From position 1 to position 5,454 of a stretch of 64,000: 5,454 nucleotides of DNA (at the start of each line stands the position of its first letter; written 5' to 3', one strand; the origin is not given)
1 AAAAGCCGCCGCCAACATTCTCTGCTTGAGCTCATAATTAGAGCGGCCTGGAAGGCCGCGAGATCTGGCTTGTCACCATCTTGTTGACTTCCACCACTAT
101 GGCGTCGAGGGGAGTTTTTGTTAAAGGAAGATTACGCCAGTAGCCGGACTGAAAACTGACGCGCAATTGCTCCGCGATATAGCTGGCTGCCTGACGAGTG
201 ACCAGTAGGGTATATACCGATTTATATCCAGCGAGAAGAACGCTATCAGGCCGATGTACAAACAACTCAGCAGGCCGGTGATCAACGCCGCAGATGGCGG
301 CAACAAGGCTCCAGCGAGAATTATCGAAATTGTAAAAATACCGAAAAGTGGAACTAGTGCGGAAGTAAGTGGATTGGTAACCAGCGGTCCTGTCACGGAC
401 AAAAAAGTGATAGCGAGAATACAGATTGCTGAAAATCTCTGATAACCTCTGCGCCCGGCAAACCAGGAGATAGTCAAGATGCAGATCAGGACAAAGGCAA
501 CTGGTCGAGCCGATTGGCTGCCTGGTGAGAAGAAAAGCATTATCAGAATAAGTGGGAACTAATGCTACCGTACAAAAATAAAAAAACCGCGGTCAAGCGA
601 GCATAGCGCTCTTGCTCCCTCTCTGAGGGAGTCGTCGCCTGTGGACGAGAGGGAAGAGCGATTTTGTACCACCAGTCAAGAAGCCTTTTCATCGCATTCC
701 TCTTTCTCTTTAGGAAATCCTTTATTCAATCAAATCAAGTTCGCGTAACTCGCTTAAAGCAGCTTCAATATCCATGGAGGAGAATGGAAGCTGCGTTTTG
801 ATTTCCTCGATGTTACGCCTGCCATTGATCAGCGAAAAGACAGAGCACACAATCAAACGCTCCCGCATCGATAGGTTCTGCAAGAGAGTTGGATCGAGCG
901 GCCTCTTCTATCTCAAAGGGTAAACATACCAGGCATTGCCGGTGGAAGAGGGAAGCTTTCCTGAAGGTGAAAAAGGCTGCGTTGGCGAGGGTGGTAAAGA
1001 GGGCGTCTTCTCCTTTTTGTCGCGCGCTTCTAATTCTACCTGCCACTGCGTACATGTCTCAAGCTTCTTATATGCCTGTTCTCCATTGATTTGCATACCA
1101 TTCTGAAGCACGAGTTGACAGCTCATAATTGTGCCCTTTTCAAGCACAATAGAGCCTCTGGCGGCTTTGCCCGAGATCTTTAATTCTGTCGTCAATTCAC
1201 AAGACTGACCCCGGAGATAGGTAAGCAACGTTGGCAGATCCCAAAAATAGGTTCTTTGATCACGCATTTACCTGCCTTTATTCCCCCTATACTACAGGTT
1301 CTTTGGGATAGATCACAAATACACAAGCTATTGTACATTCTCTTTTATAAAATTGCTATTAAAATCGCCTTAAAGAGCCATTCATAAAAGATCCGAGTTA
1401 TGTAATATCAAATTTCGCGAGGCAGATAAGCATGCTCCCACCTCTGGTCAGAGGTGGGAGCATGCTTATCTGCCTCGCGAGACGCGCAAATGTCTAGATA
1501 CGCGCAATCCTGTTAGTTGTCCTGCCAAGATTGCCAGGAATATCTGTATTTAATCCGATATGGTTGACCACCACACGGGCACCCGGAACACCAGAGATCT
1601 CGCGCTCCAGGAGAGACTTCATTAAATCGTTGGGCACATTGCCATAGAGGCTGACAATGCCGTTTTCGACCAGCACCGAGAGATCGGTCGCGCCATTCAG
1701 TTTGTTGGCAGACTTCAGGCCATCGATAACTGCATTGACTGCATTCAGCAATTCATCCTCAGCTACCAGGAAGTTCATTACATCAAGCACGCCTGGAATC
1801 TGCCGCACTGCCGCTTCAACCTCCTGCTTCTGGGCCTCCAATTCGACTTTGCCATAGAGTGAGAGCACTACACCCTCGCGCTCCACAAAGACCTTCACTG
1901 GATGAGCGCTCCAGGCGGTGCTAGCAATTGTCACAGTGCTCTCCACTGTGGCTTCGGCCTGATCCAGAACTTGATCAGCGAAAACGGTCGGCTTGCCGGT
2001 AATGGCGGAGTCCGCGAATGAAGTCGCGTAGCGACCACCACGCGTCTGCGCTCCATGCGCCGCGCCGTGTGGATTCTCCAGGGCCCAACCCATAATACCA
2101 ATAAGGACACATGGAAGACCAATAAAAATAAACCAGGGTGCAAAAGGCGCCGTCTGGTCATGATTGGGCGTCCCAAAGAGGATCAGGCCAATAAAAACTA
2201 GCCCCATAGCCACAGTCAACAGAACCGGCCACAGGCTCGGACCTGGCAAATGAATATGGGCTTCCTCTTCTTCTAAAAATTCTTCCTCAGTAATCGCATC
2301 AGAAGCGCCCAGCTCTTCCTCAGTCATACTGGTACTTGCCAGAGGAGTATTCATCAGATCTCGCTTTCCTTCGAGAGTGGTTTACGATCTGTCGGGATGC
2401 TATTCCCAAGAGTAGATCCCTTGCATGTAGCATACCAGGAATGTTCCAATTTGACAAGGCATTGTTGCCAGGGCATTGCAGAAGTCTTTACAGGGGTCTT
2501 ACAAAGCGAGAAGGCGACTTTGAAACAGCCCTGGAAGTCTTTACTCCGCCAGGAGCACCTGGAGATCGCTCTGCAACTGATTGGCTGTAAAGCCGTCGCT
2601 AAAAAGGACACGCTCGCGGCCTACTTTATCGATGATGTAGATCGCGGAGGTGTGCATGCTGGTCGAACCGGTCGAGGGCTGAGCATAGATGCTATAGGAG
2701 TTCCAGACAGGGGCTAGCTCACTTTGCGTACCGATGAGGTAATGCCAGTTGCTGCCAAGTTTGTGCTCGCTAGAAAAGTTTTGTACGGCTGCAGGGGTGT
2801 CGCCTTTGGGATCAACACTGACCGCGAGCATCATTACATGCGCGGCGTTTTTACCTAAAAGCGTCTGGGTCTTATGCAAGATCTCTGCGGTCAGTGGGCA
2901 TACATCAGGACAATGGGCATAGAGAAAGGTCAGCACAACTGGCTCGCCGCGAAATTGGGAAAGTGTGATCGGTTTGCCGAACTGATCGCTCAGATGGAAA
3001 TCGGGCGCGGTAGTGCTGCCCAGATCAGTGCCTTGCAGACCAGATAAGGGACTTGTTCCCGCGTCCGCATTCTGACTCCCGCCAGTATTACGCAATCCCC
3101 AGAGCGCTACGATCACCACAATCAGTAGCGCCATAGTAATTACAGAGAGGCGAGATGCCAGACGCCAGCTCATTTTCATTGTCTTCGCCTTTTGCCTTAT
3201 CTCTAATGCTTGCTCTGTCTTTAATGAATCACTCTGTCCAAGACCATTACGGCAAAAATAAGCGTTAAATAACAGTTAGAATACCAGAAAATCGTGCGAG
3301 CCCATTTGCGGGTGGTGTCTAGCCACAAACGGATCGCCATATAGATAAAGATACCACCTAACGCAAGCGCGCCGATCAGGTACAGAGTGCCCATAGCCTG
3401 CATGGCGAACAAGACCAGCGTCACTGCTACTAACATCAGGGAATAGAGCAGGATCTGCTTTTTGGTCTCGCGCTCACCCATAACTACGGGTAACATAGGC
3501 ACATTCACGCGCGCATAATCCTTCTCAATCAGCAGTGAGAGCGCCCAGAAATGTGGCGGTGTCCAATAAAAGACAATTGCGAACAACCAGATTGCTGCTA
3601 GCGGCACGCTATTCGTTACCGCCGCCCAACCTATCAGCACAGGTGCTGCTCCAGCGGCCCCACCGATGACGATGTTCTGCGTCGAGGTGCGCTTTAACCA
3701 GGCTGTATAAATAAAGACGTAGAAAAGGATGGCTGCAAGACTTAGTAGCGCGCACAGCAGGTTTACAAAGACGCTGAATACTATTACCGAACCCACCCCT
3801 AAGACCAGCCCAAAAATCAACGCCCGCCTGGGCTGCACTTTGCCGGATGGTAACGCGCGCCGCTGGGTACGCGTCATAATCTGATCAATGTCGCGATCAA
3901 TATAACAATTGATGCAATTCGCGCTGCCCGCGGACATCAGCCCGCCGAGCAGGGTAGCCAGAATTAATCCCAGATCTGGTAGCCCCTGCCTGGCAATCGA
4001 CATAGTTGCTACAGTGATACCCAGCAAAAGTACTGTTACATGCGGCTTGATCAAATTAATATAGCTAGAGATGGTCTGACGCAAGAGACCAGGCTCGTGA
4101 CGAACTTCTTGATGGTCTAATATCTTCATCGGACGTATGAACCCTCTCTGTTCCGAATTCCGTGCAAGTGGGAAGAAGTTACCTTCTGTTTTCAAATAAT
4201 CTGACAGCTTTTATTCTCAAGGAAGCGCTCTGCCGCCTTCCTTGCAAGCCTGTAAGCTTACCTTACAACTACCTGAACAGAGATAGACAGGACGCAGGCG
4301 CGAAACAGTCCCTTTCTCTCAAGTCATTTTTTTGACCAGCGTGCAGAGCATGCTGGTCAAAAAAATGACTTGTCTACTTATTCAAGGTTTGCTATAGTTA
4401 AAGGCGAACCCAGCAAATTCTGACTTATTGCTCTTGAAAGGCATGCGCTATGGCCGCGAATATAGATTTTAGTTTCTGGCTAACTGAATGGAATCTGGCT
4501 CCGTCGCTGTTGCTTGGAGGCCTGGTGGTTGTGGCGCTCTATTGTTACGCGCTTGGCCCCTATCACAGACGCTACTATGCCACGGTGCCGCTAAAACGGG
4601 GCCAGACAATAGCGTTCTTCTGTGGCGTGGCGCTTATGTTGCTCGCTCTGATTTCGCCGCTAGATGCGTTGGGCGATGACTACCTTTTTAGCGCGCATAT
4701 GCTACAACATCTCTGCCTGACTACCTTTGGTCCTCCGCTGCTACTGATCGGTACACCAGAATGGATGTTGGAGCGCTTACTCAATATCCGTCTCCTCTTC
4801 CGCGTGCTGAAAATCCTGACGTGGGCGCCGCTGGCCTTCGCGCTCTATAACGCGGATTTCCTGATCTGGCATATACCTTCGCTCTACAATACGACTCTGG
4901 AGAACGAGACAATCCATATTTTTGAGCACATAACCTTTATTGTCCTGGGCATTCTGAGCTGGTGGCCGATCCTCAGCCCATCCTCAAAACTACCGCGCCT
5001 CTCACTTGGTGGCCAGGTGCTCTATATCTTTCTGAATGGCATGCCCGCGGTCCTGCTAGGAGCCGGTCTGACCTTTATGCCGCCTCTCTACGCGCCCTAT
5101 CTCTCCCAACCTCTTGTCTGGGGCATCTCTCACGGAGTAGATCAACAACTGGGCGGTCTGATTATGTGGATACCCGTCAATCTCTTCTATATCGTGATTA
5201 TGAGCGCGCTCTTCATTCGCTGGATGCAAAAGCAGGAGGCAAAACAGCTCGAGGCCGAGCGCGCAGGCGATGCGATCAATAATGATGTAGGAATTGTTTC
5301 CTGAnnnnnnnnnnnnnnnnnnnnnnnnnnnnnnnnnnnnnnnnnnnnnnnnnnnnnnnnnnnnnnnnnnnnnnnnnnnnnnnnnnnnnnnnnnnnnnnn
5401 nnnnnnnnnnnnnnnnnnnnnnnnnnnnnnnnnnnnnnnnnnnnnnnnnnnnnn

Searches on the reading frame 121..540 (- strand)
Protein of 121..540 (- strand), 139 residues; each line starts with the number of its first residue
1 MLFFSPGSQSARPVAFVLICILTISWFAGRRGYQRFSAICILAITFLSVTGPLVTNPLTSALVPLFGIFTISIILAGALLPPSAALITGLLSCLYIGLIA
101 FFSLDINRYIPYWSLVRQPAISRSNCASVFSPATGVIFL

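Call 67: find_encoding_contigs(protein=window:121-540:-, flank=10000, max_places=1)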
Protein window:121-540:- (139 aa): no gene with exactly this product is on record in the collection.

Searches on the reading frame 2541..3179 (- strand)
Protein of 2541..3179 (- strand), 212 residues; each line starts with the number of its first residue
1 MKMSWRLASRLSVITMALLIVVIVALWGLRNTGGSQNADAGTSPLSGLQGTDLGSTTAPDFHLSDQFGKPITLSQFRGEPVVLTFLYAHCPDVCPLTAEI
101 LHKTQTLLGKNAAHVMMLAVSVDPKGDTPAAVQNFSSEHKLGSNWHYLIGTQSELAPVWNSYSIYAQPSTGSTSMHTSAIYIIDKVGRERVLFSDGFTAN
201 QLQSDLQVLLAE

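Call 10: search_protein_families(library=pfam, proteins=[window:2541-3179:-], max_evalue=0.001)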
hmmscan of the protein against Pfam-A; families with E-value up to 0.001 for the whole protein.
window:2541-3179:- (212 aa): 3 families
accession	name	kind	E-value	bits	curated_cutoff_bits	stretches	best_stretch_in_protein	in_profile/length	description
PF02630.20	SCO1-SenC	-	3.5e-27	95.4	22.8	1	59-187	2-132/134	SCO1/SenC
PF00578.27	AhpC-TSA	-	5.3e-11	43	26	1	57-186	4-118/124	AhpC/TSA family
PF08534.16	Redoxin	-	2.5e-10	40.7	26.6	1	56-190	4-129/148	Redoxin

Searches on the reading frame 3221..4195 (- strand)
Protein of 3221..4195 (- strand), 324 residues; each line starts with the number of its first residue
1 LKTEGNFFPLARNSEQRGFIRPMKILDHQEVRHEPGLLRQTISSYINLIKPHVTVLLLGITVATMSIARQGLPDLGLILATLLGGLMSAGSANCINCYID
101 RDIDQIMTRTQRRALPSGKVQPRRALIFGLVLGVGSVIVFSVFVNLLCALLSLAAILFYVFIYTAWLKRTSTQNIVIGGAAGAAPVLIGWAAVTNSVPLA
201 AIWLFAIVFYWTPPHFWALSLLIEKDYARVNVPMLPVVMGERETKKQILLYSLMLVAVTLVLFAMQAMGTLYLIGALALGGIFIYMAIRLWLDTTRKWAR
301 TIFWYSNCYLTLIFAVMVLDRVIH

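Call 10: search_protein_families(library=pfam, proteins=[window:3221-4195:-], max_evalue=0.001)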
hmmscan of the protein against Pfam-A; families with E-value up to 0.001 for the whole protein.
window:3221-4195:- (324 aa): 1 family
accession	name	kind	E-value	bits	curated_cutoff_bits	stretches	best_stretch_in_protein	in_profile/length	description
PF01040.23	UbiA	-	1.3e-67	228.2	34.2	1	58-306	2-249/250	UbiA prenyltransferase family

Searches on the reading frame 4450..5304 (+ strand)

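Call 10: search_protein_families(library=pfam, proteins=[window:4450-5304:+], max_evalue=0.001)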
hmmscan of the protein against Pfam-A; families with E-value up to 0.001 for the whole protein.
window:4450-5304:+ (284 aa): 1 family
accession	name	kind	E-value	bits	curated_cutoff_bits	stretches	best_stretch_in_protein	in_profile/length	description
PF09678.15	Caa3_CtaG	-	2.2e-54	184.8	27.7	1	29-260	1-236/237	Cytochrome c oxidase caa3 assembly factor (Caa3_CtaG)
